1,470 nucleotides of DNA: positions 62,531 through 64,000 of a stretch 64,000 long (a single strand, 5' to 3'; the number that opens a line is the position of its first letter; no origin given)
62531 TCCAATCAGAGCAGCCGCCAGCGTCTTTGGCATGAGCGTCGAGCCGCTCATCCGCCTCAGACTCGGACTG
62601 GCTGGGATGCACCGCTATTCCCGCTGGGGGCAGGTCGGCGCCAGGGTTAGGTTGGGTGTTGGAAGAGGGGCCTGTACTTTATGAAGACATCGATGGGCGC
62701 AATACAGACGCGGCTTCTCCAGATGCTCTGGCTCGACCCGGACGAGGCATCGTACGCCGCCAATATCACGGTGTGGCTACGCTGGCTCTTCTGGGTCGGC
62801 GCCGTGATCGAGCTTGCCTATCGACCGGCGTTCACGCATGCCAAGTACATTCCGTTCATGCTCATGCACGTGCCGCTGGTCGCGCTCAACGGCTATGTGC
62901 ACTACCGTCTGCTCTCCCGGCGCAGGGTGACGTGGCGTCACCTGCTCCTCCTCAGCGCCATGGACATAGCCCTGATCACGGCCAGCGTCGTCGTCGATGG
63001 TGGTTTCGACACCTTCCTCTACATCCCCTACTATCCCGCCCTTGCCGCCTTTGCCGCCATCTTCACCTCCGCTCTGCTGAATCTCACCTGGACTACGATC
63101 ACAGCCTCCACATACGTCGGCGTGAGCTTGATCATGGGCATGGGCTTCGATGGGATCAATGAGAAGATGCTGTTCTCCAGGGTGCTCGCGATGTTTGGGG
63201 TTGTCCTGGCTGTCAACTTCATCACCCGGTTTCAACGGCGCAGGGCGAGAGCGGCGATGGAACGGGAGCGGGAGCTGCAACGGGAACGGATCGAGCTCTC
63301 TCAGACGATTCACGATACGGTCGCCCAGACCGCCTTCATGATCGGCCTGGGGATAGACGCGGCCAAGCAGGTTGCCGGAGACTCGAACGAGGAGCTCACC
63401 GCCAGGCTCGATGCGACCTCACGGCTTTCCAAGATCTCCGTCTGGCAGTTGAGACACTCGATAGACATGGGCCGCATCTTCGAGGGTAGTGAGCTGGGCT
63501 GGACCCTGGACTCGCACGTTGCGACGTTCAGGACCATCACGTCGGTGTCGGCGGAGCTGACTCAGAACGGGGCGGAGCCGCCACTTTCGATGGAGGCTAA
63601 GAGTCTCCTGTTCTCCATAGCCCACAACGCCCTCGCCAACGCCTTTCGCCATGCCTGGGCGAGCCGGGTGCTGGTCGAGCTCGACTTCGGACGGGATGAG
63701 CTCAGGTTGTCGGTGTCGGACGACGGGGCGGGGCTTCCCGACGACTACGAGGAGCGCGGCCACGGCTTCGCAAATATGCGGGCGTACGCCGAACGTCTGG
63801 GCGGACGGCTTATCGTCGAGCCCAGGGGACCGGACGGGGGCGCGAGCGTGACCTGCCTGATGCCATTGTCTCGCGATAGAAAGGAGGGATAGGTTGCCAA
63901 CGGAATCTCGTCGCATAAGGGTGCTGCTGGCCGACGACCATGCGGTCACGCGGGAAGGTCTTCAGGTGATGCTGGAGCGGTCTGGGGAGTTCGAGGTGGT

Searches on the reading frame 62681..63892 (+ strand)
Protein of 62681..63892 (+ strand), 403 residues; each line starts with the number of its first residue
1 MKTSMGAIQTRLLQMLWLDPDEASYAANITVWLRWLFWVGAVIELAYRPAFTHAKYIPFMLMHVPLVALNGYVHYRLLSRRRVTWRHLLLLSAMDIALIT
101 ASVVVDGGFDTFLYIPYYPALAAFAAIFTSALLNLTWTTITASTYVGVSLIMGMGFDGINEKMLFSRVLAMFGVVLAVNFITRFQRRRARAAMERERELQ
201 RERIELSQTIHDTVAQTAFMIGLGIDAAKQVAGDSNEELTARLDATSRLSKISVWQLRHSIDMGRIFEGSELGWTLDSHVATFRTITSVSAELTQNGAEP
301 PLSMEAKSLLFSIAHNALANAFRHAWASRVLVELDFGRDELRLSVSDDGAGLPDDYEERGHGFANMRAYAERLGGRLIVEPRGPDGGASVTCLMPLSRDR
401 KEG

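Call 9: search_protein_families(library=pfam, proteins=[window:62681-63892:+], max_evalue=0.01)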
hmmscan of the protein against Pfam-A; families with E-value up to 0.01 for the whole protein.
window:62681-63892:+ (403 aa): 2 families
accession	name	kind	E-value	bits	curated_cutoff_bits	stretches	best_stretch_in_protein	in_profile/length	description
PF02518.31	HATPase_c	-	2.5e-11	44.4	26.4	1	309-397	5-110/111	Histidine kinase-, DNA gyrase B-, and HSP90-like ATPase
PF07730.19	HisKA_3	-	3.2e-08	34.4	24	1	202-261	1-60/68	Histidine kinase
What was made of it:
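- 62681..63892 (+): Intact HisKA_3/HATPase_c sensor kinase D. It is mosaic, with a switch at about 62875-62887. Pfam (call 9).
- Checked: 46724-46964 matches 62641-62882 at 88-90%; this block holds the ribosome-binding region and the first 65-67 codons of the HisKA_3/HATPase_c kinase 62681-63892 (Pfam, call 9).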

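Call 35: search_protein_families(library=ncbifam, proteins=[window:62681-63892:+], max_evalue=0.001)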
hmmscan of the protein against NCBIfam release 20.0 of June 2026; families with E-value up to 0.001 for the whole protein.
window:62681-63892:+ (403 aa): 11 families
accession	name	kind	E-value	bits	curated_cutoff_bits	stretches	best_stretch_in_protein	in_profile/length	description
NF047786.1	his_kin_MadS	equivalog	7.4e-24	84.6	500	1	188-395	217-434/434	MadS family sensor histidine kinase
NF052443.1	SensHisKinMctS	equivalog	1.3e-20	73.2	700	1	167-400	213-452/457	two-component system sensor histidine kinase MctS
NF047322.1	HK_morpho_MacS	equivalog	7.3e-13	48.4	300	1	33-356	13-323/367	MacS family sensor histidine kinase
NF008649.0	PRK11644.1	equivalog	8.6e-13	47.8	408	1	287-395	390-495/499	signal transduction histidine-protein kinase/phosphatase UhpB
NF007896.0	PRK10600.1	equivalog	8.9e-13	47.7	578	1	200-392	388-581/598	nitrate/nitrite two-component system sensor histidine kinase NarX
NF008184.0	PRK10935.1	equivalog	1e-12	47.5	553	1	199-398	360-561/565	nitrate/nitrite two-component system sensor histidine kinase NarQ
NF052531.1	Strep_LiaS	equivalog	1.3e-10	41.1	450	1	182-396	112-327/328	envelope stress sensor histidine kinase LiaS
NF033792.0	ActS_PrrB_HisK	equivalog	5.1e-08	32.2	350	1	29-364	12-366/423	ActS/PrrB/RegB family redox-sensitive histidine kinase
NF051872.1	HisKinPhyk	equivalog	4.2e-06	25.6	750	1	316-390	456-532/537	sensor histidine kinase PhyK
NF041832.1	near_NosP_CTERM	subfamily_domain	0.00019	20.6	400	1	308-357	119-168/370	NahK/ErcS family hybrid sensor histidine kinase/response regulator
NF007898.0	PRK10604.1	equivalog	0.0003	20.1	478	1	276-359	286-368/433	two-component system sensor histidine kinase RstB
